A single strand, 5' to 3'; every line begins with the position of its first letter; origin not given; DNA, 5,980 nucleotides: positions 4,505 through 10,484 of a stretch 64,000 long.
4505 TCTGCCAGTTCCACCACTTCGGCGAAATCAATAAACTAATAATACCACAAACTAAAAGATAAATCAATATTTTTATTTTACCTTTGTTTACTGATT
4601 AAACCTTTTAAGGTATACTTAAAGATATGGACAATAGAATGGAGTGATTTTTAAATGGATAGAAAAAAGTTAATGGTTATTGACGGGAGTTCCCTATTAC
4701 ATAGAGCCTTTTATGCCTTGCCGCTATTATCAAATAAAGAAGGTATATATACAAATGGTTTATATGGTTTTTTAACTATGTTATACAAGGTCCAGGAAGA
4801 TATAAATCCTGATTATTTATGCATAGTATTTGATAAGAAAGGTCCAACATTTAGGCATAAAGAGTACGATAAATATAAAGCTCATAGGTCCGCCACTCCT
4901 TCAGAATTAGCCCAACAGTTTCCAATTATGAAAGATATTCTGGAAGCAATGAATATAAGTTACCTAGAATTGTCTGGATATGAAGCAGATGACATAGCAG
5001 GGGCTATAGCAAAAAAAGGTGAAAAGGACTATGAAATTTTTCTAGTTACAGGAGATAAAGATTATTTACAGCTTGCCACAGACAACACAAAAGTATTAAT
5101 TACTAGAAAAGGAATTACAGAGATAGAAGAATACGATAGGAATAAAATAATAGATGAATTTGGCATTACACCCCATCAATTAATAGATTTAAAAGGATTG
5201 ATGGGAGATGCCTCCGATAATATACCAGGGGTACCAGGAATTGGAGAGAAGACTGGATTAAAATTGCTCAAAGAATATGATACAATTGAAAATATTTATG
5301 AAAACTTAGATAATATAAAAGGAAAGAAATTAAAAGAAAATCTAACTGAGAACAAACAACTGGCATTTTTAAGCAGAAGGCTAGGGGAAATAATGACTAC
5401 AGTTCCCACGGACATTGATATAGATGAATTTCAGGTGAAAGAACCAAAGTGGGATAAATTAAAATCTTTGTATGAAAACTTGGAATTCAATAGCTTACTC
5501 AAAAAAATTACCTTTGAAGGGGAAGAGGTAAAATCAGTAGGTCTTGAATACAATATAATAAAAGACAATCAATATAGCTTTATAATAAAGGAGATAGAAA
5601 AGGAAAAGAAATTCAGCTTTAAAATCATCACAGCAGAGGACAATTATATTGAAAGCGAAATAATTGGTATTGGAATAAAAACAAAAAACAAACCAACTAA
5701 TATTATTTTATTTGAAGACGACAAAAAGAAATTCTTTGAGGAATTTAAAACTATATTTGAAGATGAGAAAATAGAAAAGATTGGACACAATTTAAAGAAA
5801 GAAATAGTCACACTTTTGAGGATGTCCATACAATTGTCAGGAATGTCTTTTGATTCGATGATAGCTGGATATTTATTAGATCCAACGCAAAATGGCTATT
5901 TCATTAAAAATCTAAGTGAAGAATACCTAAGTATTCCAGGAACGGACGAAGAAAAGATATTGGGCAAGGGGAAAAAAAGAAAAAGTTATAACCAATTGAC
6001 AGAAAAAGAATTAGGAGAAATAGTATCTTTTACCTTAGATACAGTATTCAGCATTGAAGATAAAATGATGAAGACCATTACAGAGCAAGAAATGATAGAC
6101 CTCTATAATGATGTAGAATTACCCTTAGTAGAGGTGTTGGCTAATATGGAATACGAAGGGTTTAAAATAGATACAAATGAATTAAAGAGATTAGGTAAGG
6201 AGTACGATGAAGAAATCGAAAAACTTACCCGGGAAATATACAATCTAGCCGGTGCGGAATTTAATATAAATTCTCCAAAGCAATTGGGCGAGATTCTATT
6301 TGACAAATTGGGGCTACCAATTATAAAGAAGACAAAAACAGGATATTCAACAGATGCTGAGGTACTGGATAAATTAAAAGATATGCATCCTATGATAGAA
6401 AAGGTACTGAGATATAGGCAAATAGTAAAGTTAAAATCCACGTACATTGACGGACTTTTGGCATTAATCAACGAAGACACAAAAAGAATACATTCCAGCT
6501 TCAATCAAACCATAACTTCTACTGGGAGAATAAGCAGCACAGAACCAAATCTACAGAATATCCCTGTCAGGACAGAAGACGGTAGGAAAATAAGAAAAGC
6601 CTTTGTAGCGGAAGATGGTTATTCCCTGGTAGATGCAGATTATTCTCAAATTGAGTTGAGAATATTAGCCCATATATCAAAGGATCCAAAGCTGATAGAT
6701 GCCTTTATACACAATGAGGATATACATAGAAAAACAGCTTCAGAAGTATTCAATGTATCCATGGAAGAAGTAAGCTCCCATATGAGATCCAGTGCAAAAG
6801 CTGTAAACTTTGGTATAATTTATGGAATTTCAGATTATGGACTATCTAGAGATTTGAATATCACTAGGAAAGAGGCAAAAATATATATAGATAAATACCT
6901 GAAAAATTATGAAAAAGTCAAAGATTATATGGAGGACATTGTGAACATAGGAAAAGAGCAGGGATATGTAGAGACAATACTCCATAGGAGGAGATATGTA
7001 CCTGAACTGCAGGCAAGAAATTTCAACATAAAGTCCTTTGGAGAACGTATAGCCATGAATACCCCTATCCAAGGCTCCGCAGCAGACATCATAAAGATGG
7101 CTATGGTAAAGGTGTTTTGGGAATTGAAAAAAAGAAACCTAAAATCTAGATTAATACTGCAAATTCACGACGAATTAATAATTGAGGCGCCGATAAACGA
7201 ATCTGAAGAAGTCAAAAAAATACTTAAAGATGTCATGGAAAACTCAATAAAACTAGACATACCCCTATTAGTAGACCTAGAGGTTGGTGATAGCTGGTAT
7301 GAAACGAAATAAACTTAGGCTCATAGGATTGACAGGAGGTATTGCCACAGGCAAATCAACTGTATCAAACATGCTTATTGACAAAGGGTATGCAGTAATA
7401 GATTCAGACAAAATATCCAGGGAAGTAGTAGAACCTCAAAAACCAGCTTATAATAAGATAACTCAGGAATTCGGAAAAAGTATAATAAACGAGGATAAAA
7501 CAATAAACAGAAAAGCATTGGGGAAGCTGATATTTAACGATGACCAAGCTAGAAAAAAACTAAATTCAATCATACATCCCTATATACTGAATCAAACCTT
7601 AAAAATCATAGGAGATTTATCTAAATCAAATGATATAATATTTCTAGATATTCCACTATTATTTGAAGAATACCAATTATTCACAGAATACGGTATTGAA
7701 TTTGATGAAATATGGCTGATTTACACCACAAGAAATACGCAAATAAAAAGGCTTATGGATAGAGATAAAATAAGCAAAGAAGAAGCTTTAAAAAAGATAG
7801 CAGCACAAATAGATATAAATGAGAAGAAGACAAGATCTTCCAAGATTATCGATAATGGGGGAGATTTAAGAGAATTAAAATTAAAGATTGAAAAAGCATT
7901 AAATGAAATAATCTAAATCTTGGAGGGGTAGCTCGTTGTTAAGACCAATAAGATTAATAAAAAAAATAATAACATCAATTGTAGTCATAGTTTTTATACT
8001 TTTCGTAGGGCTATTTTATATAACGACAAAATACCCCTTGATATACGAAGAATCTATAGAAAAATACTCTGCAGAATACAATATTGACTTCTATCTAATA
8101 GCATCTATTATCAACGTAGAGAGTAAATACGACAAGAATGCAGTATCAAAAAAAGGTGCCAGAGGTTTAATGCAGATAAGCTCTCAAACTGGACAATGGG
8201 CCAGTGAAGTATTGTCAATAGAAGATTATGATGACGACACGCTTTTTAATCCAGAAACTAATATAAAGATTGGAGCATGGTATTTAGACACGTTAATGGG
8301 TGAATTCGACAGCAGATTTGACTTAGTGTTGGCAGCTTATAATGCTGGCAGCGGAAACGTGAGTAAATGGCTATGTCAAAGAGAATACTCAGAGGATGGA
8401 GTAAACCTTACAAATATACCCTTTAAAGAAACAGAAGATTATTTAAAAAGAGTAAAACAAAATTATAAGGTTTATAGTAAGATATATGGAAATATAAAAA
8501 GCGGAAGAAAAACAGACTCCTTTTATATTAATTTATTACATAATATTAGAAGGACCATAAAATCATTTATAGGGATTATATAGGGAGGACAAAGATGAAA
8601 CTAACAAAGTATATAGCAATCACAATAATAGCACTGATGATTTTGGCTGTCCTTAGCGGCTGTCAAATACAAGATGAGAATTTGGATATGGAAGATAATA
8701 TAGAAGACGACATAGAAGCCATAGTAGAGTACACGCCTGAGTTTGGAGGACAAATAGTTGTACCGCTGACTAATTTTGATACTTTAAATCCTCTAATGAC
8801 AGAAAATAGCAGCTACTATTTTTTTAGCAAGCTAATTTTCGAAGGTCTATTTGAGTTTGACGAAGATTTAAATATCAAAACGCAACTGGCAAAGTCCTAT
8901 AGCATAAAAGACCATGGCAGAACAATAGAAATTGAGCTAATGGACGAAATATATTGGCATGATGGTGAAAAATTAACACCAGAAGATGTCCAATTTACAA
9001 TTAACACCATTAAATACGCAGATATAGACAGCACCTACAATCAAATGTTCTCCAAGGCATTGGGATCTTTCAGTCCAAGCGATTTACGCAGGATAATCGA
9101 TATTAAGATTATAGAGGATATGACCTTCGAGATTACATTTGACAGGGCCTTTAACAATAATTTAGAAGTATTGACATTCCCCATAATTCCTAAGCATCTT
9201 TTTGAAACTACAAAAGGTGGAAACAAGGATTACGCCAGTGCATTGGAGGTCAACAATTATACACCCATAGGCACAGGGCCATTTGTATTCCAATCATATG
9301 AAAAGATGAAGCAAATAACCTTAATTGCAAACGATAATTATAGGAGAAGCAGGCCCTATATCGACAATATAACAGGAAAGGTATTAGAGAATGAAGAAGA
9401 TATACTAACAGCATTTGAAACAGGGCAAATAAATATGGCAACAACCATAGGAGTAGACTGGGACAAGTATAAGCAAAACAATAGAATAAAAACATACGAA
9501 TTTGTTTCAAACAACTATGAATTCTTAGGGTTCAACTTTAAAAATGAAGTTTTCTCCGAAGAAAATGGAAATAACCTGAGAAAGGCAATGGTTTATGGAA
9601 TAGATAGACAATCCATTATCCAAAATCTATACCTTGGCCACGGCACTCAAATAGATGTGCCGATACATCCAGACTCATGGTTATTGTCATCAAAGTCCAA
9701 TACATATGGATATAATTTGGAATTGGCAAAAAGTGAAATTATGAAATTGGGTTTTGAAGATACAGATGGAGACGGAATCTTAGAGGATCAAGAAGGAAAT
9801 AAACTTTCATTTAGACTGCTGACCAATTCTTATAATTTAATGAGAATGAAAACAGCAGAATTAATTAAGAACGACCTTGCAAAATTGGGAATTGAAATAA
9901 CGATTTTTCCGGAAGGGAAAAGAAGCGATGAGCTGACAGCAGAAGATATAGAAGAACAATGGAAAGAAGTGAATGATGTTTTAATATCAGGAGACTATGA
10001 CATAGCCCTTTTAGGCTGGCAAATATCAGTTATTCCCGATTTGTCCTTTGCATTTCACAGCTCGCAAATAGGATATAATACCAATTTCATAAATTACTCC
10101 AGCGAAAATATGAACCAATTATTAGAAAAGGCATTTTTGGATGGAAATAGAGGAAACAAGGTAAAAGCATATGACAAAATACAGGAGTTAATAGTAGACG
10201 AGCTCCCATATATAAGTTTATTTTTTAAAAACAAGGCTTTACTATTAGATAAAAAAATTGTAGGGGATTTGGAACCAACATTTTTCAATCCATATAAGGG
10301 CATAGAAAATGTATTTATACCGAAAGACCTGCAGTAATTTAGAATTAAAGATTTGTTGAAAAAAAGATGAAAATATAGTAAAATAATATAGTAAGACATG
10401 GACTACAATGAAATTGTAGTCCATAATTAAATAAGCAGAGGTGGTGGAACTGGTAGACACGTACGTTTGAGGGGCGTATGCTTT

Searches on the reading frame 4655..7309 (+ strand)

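Call 60: search_protein_families(library=ncbifam, proteins=[window:4655-7309:+], max_evalue=1e-10)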
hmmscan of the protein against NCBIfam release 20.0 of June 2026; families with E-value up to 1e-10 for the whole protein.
window:4655-7309:+ (885 aa): 14 families
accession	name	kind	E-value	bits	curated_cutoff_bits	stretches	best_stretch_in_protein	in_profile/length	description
NF004397.1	PRK05755.1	equivalog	0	1124.6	720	1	4-885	1-889/889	DNA polymerase I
TIGR00593.1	pola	equivalog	0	1042.5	600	1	6-885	1-890/890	DNA polymerase I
NF011539.0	PRK14975.1-3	equivalog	1.9e-92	310.6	640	1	279-883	29-627/628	bifunctional 3'-5' exonuclease/DNA polymerase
NF011547.0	PRK14976.1-4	equivalog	7.9e-81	271.5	305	1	4-285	2-288/291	5'-3' exonuclease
NF011540.0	PRK14975.1-4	equivalog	1.1e-74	252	601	1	333-882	33-574/576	bifunctional 3'-5' exonuclease/DNA polymerase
NF011541.0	PRK14975.2-1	equivalog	9.5e-69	232.3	871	1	359-883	79-635/645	bifunctional 3'-5' exonuclease/DNA polymerase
NF011546.0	PRK14976.1-3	equivalog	2.1e-62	211.1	347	1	4-285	3-290/297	5'-3' exonuclease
NF011545.0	PRK14976.1-2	equivalog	3.7e-59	200.4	434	1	3-279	6-286/287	5'-3' exonuclease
NF038380.1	phage_DpoZ_1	exception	3.6e-54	184.2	500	1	357-884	43-605/607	aminoadenine-incorporating DNA polymerase DpoZ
NF011542.0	PRK14975.2-2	equivalog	1.1e-45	156.1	1061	1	581-882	473-788/802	bifunctional 3'-5' exonuclease/DNA polymerase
NF007017.0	PRK09482.1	equivalog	6.5e-43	147.2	261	1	5-262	4-255/257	flap endonuclease Xni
NF011543.0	PRK14975.2-3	equivalog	7.6e-41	140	1139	1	580-881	511-835/853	bifunctional 3'-5' exonuclease/DNA polymerase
NF011538.0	PRK14975.1-1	equivalog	3.1e-24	85.3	389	1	520-867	205-534/557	bifunctional 3'-5' exonuclease/DNA polymerase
NF038381.1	phage_DpoZ_2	exception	4.1e-18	65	350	1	492-743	319-597/754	aminoadenine-incorporating DNA polymerase DpoZ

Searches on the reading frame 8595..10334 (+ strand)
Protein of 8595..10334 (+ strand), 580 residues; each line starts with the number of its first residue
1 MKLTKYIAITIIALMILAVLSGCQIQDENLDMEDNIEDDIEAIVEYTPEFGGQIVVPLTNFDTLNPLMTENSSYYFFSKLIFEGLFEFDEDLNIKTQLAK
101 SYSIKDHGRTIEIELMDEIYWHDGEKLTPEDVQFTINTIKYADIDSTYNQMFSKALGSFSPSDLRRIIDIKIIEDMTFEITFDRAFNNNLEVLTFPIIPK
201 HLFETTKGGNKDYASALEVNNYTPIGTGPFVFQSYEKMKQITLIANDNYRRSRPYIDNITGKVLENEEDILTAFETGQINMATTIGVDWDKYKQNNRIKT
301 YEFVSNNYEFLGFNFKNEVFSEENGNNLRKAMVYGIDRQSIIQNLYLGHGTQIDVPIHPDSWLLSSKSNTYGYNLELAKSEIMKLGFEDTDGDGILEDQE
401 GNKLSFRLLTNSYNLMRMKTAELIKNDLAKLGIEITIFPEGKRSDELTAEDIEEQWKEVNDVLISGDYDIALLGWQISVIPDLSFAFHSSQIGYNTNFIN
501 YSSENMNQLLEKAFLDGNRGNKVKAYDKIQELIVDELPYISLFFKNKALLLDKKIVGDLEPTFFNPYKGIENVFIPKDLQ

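Call 60: search_protein_families(library=ncbifam, proteins=[window:8595-10334:+], max_evalue=1e-10)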
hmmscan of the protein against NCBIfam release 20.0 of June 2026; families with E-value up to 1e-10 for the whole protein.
window:8595-10334:+ (580 aa): 8 families
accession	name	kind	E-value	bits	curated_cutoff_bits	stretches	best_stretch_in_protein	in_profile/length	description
NF045467.1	Opp4A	equivalog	5.6e-65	219.6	650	1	21-556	2-539/556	oligopeptide ABC transporter substrate-binding protein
TIGR02294.1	nickel_nikA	equivalog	1.4e-34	119.5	393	1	60-548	15-476/501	nickel ABC transporter substrate-binding protein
NF045468.1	Opp5A_nikA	equivalog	3.4e-32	111.6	600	1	220-438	154-366/488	nickel ABC transporter substrate-binding protein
NF011689.0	PRK15109.1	equivalog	8.8e-28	97.3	560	1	81-543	65-508/547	ABC transporter substrate-binding protein SapA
NF047575.1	opine_bind_CntA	exception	2e-26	92.7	800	1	9-542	8-502/535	staphylopine-dependent metal ABC transporter substrate-binding lipoprotein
NF011942.0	PRK15413.1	equivalog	2.9e-23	82.3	594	1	57-545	34-483/512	glutathione ABC transporter substrate-binding protein GsiB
NF043070.1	DppA_dipep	equivalog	3.7e-22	78.6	1005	1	65-539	43-500/535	dipeptide ABC transporter periplasmic-binding protein DppA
TIGR04028.1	SBP_KPN_01854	hypoth_equivalog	2.7e-17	62.5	468.5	1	90-544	40-479/509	TIGR04028 family ABC transporter substrate-binding protein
